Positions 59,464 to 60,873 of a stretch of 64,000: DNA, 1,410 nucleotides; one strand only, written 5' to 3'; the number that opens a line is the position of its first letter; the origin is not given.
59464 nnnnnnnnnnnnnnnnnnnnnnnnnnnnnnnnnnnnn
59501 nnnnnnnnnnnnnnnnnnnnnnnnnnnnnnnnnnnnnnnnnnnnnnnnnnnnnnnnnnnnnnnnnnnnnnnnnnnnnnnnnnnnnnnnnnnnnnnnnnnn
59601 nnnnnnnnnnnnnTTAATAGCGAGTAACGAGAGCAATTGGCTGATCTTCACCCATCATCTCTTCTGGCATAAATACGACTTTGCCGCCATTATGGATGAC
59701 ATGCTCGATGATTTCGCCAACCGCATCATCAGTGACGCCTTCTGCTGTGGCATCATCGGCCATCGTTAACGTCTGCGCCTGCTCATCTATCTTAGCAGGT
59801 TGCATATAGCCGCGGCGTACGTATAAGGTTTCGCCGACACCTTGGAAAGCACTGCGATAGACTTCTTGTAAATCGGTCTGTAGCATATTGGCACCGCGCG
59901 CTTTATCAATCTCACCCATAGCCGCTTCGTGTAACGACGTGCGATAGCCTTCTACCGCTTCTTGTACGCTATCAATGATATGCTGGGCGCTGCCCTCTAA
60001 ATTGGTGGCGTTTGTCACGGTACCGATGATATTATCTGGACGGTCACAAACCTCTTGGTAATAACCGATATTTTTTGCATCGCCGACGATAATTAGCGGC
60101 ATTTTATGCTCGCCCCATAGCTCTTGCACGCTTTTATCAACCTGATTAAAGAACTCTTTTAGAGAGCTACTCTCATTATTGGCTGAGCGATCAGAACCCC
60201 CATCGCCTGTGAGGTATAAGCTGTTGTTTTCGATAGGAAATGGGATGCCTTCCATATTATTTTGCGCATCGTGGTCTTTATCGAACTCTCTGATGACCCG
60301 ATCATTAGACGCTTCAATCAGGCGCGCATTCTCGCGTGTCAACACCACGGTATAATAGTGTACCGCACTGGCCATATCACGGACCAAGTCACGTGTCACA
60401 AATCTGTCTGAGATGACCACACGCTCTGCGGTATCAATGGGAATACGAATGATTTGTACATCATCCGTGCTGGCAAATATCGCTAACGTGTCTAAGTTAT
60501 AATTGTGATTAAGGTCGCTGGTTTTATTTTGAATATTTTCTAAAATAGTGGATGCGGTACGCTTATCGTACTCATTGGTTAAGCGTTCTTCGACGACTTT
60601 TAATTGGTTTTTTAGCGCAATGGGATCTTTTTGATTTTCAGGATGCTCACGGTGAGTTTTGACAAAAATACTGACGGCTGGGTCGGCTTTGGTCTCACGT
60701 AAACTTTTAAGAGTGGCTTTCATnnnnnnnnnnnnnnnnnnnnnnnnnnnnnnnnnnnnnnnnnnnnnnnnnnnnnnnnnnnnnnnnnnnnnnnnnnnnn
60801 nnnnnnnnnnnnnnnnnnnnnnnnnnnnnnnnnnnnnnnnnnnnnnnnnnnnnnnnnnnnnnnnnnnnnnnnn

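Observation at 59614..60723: Balon-like ribosome hibernation factor: an archaeo-eukaryotic release factor fold in a bacterium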

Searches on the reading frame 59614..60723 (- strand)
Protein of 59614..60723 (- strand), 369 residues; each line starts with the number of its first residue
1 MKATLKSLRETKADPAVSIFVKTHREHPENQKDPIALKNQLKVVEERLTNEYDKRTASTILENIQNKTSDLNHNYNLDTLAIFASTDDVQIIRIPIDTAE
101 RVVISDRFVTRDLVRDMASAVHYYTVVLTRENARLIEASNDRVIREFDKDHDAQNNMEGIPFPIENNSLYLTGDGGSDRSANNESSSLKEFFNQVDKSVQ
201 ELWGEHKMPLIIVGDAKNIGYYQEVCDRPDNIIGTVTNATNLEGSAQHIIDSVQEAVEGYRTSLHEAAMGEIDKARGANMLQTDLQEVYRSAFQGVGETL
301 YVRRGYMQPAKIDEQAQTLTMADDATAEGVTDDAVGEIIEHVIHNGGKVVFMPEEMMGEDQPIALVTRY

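Call 3: search_protein_families(library=pfam, proteins=[window:59614-60723:-], max_evalue=1)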
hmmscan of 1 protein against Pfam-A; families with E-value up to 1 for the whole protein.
window:59614-60723:- (369 aa): 6 families
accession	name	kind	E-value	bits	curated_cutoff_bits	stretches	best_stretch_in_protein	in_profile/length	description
PF18845.6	baeRF_family3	-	4.1e-31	109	31.5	1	122-295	1-167/168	Bacterial archaeo-eukaryotic release factor family 3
PF18849.6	baeRF_family7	-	1.7e-06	28.7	27.2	1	165-227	54-113/144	Bacterial archaeo-eukaryotic release factor family 7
PF18848.6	baeRF_family6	-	9.6e-05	23.2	27.5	1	123-229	3-120/149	Bacterial archaeo-eukaryotic release factor family 6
PF18851.6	baeRF_family8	-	0.00046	20.5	27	1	123-251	4-134/141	Bacterial archaeo-eukaryotic release factor family 8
PF18855.6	baeRF_family11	-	0.00055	20.7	27.2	1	124-231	5-108/139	Bacterial archaeo-eukaryotic release factor family 11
PF13075.11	DUF3939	-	0.035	14.8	21.3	0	247-282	73-108/134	Protein of unknown function (DUF3939)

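Call 4: search_protein_families(library=ncbifam, proteins=[window:59614-60723:-], max_evalue=1)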
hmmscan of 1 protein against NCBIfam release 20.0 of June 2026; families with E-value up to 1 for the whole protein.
window:59614-60723:- (369 aa): 2 families
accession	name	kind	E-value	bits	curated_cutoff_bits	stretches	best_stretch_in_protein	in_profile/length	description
NF052287.1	AOC03_06830_fam_RHF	equivalog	6.5e-156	519.3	330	1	5-369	1-361/361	AOC03_06830 family ribosome hibernation factor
NF052288.1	MSMEG_1130_fam_RHF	equivalog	0.00035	19.7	480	1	9-139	13-150/387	MSMEG_1130 family ribosome hibernation factor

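Call 5: search_solved_structures(query=window:59614-60723:-, max_evalue=10, show_alignments=3)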
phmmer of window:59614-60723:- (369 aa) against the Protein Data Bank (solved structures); distinct sequences matched with E-value up to 10: 4.
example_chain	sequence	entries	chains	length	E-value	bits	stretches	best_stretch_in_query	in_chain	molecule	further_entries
8rd8_B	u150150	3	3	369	9.9e-198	659.6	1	1-369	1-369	Methyl-accepting chemotaxis protein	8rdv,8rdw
9bh5_AM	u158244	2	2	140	0.85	12.1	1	195-227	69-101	Small ribosomal subunit protein eS12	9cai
6f1y_f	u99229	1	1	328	0.87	12.1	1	12-94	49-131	Cytoplasmic dynein 1 heavy chain 1,Dynein heavy chain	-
7r81_N2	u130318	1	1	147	1.5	11.4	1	197-231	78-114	40S ribosomal protein S12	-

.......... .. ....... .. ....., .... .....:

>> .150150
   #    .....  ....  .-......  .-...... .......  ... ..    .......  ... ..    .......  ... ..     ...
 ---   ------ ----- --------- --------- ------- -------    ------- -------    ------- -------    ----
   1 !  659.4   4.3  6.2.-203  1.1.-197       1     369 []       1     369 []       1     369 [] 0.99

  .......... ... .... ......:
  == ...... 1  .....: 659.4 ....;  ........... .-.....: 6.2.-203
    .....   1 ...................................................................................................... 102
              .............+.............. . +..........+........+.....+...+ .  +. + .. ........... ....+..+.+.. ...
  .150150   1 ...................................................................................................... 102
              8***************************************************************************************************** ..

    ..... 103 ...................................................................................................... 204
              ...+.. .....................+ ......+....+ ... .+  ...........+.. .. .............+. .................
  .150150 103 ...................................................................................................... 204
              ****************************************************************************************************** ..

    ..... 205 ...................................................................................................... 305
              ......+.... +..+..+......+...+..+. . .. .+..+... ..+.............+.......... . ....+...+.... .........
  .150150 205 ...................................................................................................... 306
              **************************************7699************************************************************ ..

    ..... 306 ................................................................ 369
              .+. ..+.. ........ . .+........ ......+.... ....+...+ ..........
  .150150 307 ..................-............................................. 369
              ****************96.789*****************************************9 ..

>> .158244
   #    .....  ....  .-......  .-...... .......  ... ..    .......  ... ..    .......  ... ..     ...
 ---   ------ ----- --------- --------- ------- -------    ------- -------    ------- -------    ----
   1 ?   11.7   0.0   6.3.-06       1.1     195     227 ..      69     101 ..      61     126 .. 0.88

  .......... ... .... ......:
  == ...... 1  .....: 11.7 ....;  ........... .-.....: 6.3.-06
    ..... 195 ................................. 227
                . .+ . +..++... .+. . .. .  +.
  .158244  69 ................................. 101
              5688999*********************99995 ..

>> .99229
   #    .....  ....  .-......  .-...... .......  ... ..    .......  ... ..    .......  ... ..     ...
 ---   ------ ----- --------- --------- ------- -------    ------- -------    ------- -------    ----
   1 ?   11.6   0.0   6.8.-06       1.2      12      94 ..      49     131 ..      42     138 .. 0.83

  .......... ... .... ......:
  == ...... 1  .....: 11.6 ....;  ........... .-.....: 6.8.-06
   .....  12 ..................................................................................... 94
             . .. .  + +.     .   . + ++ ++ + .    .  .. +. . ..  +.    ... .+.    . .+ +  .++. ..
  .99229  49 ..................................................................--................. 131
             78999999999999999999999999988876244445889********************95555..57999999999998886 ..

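Call 15: find_related_loci(query=window:59614-60723:-, collection=genome_contigs, flank=6000)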
Query window:59614-60723:- (369 aa) in genome_contigs; peptide patterns used: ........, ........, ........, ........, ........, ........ (x = any residue, [..] = any of these).
162 stretches matched a pattern; 133 encode a relative of the query (tblastn E <= 1e-3); the best 80 are kept; 80 distinct loci.
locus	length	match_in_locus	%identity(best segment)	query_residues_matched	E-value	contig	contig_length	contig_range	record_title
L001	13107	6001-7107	92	1-369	0e+0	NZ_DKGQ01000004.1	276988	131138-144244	MAG: Psychrobacter sp. UBA6766 UBA6766_contig_48, whole genome shotgun sequence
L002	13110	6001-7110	90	1-369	0e+0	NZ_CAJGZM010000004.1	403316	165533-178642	Psychrobacter immobilis isolate Psychrobacter immobilis A-11, whole genome shotgun sequence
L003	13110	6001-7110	89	1-369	0e+0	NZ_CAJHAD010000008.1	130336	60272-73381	Psychrobacter immobilis isolate Psychrobacter immobilis S3, whole genome shotgun sequence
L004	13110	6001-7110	89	1-369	0e+0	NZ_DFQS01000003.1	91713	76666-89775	MAG: Psychrobacter sp. UBA3483 UBA3483_contig_232, whole genome shotgun sequence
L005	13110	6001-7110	89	1-369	0e+0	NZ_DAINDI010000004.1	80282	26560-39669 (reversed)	MAG: Psychrobacter sp. isolate CTOTU49587 NODE_81_length_80282_cov_2.911277, whole genome shotgun sequence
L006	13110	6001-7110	89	1-369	0e+0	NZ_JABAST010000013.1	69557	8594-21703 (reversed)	Psychrobacter faecalis strain DSM 14664 NODE_13_length_69557_cov_288.852, whole genome shotgun sequence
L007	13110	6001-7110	88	1-369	0e+0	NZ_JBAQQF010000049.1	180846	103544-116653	MAG: Psychrobacter sp. isolate MFD10591_ilm_asm_bin16 k127_23821, whole genome shotgun sequence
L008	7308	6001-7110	88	1-369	0e+0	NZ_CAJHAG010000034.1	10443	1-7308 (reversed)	Psychrobacter maritimus isolate Psychrobacter maritimus Pi2-20, whole genome shotgun sequence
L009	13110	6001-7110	87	1-369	0e+0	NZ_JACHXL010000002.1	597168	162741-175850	Psychrobacter luti strain CECT 5885 Ga0372393_02, whole genome shotgun sequence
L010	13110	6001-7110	88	1-369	0e+0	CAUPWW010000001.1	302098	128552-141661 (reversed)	MAG TPA_asm: uncultured Psychrobacter sp. isolate ERR9968823_bin.9_MetaWRAP_v1.3_MAG genome assembly, contig: ERZ2161603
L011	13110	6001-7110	87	1-369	0e+0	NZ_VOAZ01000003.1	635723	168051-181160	Psychrobacter sp. ANT_WB68 ctg00003_635723, whole genome shotgun sequence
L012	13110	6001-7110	87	1-369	0e+0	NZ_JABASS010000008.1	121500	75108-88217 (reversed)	Psychrobacter namhaensis strain DSM 16330 NODE_8_length_121500_cov_343.444, whole genome shotgun sequence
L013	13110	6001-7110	87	1-369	0e+0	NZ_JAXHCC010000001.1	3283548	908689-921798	Psychrobacter sp. R86515 contig_1, whole genome shotgun sequence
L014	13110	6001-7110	87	1-369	0e+0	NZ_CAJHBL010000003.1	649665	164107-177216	Psychrobacter sp. JCM 18900 isolate Psychrobacter sp. JCM18900, whole genome shotgun sequence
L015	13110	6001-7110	86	1-369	0e+0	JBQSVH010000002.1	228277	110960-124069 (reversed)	Psychrobacter sp. AOP7-C1-14 AOP7-C1-14_2, whole genome shotgun sequence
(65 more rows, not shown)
